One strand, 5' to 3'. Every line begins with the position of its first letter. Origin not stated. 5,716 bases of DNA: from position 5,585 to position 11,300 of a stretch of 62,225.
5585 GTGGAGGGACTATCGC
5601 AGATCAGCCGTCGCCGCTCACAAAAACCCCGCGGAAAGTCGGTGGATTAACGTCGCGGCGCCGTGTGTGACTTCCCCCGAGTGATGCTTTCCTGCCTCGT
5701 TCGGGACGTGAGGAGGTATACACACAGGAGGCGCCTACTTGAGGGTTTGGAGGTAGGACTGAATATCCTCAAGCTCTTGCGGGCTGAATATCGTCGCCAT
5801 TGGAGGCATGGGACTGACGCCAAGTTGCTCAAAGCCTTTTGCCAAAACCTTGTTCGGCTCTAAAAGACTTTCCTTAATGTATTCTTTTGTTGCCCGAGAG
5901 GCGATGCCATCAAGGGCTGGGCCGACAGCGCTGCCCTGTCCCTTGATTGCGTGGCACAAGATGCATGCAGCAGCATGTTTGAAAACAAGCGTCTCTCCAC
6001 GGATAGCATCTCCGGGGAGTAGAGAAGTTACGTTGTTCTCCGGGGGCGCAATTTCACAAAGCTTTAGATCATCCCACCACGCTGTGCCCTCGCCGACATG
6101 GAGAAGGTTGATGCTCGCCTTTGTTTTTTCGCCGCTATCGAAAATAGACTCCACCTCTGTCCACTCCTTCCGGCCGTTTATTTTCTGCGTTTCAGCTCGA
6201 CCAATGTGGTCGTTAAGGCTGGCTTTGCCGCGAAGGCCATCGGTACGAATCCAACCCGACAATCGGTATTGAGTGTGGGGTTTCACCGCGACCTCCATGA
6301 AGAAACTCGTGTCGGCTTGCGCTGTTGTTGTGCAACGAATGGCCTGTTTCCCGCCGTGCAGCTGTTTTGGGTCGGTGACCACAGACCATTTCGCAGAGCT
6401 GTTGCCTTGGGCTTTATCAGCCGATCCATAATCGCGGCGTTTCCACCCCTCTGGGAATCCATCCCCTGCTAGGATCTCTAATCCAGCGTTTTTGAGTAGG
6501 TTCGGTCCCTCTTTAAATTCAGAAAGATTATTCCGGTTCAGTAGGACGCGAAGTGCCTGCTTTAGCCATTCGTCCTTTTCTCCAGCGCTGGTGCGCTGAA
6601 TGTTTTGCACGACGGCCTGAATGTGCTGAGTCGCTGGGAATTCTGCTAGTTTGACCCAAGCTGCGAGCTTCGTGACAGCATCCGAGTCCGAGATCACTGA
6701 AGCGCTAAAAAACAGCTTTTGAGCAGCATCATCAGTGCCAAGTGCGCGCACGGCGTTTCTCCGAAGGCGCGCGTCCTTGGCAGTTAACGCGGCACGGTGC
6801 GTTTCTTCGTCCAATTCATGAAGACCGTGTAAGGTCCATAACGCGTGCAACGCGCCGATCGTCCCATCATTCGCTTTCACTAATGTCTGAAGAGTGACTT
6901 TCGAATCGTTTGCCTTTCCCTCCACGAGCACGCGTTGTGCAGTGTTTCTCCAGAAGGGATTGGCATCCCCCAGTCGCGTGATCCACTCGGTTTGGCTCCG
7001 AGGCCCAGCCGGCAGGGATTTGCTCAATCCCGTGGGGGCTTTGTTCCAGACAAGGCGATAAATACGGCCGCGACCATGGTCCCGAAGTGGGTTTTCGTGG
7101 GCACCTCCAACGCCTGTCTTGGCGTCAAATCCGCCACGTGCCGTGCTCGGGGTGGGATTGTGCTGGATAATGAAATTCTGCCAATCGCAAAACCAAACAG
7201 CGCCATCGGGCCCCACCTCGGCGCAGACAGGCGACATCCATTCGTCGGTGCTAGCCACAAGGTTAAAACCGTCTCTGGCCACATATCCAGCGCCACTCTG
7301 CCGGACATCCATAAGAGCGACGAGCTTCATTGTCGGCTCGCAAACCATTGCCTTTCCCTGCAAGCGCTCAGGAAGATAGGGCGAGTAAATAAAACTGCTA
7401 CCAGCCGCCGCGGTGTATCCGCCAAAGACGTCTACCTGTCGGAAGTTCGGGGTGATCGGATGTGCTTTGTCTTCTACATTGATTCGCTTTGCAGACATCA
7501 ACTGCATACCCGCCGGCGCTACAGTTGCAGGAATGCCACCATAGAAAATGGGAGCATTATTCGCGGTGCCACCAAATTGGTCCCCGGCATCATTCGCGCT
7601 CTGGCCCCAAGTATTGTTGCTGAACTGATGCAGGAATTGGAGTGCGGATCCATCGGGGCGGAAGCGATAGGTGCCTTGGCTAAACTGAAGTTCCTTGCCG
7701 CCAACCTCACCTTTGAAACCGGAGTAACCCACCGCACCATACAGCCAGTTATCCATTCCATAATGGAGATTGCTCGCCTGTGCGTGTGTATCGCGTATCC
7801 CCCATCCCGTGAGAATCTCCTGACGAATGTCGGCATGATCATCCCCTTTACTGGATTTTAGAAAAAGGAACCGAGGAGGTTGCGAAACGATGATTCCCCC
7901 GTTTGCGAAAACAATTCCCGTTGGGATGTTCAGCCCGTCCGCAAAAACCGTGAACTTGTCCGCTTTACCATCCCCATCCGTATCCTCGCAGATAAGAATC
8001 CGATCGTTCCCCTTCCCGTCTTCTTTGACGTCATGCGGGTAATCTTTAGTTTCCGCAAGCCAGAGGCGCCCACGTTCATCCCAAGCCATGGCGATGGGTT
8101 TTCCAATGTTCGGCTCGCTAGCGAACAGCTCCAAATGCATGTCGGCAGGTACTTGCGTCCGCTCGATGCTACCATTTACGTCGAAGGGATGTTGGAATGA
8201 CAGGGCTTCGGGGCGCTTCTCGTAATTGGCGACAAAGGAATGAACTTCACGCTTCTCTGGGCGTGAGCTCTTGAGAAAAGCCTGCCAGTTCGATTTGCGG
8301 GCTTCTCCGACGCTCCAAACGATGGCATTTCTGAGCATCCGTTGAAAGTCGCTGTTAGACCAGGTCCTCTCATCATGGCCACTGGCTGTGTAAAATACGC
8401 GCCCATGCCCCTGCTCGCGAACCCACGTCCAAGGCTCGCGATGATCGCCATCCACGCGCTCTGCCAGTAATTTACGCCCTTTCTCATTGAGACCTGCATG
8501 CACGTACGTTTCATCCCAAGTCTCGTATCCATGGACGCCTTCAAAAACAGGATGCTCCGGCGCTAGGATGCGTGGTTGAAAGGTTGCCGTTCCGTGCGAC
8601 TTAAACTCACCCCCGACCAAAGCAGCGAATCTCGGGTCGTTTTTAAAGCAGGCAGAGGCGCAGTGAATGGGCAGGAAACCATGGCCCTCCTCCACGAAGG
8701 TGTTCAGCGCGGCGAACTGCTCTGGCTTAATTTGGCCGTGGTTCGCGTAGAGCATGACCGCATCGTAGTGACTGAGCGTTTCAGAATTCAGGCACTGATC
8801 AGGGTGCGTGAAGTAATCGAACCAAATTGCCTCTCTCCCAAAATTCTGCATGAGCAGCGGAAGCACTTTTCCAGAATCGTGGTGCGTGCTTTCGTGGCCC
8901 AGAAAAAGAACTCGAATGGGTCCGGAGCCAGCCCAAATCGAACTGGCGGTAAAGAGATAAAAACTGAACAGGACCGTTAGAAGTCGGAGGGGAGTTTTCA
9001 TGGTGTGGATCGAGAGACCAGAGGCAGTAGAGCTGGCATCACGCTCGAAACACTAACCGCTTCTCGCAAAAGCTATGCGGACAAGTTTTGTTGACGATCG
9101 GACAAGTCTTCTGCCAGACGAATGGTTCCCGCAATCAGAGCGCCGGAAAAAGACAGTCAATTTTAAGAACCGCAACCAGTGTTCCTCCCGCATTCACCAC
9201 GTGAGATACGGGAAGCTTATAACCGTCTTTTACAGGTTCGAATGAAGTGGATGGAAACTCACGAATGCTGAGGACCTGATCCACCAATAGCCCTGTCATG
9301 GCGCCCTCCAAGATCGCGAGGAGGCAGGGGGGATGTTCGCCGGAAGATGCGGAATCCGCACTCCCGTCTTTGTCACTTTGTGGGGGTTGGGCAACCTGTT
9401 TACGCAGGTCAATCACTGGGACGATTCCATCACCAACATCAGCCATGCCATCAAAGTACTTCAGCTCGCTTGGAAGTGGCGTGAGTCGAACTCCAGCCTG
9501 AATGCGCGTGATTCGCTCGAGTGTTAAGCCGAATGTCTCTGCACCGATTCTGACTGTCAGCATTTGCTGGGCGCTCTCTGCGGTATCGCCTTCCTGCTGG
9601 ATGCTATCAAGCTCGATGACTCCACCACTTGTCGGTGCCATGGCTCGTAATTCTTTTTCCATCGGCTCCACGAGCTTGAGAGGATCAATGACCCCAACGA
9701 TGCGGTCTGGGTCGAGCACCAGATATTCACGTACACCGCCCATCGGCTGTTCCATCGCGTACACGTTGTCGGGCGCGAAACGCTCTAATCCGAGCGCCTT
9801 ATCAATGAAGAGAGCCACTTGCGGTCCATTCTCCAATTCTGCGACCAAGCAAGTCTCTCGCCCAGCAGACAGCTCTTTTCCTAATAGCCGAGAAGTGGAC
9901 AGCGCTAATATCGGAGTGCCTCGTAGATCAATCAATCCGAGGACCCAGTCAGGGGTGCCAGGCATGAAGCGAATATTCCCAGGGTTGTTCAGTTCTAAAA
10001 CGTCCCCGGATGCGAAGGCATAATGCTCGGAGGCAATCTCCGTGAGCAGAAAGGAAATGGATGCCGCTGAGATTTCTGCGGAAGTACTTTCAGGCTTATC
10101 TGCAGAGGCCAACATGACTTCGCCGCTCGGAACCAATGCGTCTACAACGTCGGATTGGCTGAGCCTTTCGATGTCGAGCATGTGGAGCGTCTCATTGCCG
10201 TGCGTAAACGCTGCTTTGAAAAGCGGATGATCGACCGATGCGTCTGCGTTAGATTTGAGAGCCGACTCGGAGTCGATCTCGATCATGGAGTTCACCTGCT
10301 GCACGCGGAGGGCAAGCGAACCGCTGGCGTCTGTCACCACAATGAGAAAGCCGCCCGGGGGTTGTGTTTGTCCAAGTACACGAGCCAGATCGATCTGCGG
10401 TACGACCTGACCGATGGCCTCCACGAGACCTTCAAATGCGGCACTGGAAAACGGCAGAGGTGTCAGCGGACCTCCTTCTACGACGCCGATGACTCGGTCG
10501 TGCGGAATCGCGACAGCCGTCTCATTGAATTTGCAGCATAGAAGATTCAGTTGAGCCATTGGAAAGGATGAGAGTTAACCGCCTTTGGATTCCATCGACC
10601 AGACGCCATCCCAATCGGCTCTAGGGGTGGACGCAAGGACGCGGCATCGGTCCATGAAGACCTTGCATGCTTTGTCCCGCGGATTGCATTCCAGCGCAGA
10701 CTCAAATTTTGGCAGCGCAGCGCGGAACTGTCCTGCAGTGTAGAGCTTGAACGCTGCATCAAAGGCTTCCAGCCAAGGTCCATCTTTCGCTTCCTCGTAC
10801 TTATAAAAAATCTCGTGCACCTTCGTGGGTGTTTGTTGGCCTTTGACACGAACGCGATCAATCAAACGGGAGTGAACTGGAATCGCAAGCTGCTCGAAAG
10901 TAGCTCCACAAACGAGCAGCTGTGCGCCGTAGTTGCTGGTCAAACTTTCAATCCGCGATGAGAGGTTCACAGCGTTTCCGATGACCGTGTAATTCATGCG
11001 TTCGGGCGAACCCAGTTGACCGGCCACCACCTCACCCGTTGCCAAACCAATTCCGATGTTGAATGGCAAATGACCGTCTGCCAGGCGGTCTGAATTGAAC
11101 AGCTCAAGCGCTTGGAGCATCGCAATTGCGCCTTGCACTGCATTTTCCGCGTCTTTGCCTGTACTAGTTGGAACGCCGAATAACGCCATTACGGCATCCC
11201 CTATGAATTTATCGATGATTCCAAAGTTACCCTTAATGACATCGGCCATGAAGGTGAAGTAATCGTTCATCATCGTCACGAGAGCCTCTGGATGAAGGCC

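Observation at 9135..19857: Eight-gene Che-type operon whose only canonical response regulator is a nucleotide cyclase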

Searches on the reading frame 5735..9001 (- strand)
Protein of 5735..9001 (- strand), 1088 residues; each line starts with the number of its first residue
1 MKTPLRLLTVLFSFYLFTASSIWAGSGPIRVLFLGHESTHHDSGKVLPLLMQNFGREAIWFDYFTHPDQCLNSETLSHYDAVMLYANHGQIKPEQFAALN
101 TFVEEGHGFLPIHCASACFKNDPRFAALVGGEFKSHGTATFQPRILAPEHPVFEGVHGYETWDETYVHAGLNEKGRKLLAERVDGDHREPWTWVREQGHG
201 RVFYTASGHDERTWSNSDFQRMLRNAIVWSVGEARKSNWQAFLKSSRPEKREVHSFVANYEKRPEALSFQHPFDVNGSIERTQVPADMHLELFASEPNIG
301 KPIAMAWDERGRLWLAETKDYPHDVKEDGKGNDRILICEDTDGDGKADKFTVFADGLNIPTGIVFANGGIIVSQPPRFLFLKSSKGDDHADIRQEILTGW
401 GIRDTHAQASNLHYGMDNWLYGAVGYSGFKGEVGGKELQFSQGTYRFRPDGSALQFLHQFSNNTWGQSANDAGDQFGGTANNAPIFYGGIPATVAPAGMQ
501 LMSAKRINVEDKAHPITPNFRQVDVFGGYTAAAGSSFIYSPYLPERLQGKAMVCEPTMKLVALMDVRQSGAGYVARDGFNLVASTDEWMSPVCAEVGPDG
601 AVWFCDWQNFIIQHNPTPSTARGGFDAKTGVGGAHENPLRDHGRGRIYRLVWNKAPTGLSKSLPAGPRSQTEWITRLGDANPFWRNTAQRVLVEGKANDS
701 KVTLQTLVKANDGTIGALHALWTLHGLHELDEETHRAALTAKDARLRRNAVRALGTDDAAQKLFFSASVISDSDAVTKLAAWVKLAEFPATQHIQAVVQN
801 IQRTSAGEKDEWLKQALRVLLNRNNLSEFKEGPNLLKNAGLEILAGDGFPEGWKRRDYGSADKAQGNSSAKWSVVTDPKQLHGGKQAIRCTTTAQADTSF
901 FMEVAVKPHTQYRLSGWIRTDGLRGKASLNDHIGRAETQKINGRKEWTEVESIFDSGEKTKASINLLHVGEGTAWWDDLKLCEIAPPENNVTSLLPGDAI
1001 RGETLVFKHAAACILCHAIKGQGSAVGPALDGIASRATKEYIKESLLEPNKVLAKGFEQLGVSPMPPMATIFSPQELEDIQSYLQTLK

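Call 3: search_protein_families(library=pfam, proteins=[window:5735-9001:-], max_evalue=0.01)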
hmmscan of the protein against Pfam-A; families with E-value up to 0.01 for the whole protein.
window:5735-9001:- (1088 aa): 5 families
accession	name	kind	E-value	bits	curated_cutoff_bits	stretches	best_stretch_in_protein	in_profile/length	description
PF23500.1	DUF7133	-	3.4e-106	356.3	27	1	278-651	5-382/385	Domain of unknown function (DUF7133)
PF06283.17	ThuA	-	2.8e-32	113.1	33.4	1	30-229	1-208/209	Trehalose utilisation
PF00034.26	Cytochrom_C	-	6e-11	43.9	21.3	1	1010-1088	9-90/90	Cytochrome c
PF13442.11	Cytochrome_CBB3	-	0.00038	21.2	27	1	1010-1084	11-68/68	Cytochrome C oxidase, cbb3-type, subunit III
PF02018.23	CBM_4_9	-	0.00099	19.9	25.9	1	864-961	19-123/136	Carbohydrate binding domain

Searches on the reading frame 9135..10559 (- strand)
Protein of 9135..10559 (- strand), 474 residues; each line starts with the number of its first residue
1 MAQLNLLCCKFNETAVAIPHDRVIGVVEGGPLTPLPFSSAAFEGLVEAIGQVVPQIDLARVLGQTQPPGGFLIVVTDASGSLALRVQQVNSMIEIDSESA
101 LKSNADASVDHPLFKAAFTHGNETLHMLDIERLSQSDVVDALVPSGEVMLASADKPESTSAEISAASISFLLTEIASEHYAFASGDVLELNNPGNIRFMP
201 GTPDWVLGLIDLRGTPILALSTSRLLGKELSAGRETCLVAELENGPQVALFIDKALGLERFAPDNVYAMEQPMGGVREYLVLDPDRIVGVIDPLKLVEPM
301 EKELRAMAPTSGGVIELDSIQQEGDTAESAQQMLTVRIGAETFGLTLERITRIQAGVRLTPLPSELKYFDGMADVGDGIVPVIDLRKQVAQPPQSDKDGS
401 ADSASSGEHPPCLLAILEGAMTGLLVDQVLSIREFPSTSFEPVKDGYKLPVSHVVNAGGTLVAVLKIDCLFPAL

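Call 3: search_protein_families(library=pfam, proteins=[window:9135-10559:-], max_evalue=0.01)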
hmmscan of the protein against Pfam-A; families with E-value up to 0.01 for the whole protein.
window:9135-10559:- (474 aa): 1 family
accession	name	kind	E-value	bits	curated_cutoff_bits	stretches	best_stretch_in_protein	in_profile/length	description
PF01584.24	CheW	-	4.5e-47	159.6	23.5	3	6-136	2-136/138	CheW-like domain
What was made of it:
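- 9135..10559 (-): Protein with three tandem CheW domains, 474 aa. Pfam CheW 4.5e-47, three stretches (call 3).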

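Call 77: search_protein_families(library=ncbifam, proteins=[window:9135-10559:-], max_evalue=0.001)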
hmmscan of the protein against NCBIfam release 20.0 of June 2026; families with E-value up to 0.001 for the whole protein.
window:9135-10559:- (474 aa): 1 family
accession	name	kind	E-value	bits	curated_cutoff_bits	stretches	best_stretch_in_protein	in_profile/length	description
NF007903.0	PRK10612.1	equivalog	0.00025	20.8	260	0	328-391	14-77/167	chemotaxis protein CheW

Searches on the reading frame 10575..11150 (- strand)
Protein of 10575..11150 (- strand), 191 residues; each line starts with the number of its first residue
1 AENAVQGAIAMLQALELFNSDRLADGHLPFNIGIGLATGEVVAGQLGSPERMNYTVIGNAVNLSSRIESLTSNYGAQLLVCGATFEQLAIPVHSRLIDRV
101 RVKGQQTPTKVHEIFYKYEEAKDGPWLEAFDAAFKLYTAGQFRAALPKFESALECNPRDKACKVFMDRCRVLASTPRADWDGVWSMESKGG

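Call 5: search_protein_families(library=pfam, proteins=[window:10575-11150:-], max_evalue=10)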
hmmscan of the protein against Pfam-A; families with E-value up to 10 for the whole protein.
window:10575-11150:- (191 aa): 4 families
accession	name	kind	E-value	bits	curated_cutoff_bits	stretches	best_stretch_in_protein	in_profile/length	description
PF00211.25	Guanylate_cyc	-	9.3e-10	38.8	21.9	1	4-107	78-175/183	Adenylate and Guanylate cyclase catalytic domain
PF23557.1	TPR_leprecan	-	0.0093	15.8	27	1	113-163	156-205/310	Leprecan family TPR-like repeat region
PF13371.12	TPR_9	-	0.047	14.1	35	1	125-161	28-64/73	Tetratricopeptide repeat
PF07719.23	TPR_2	-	0.31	11.7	27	1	132-159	7-34/34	Tetratricopeptide repeat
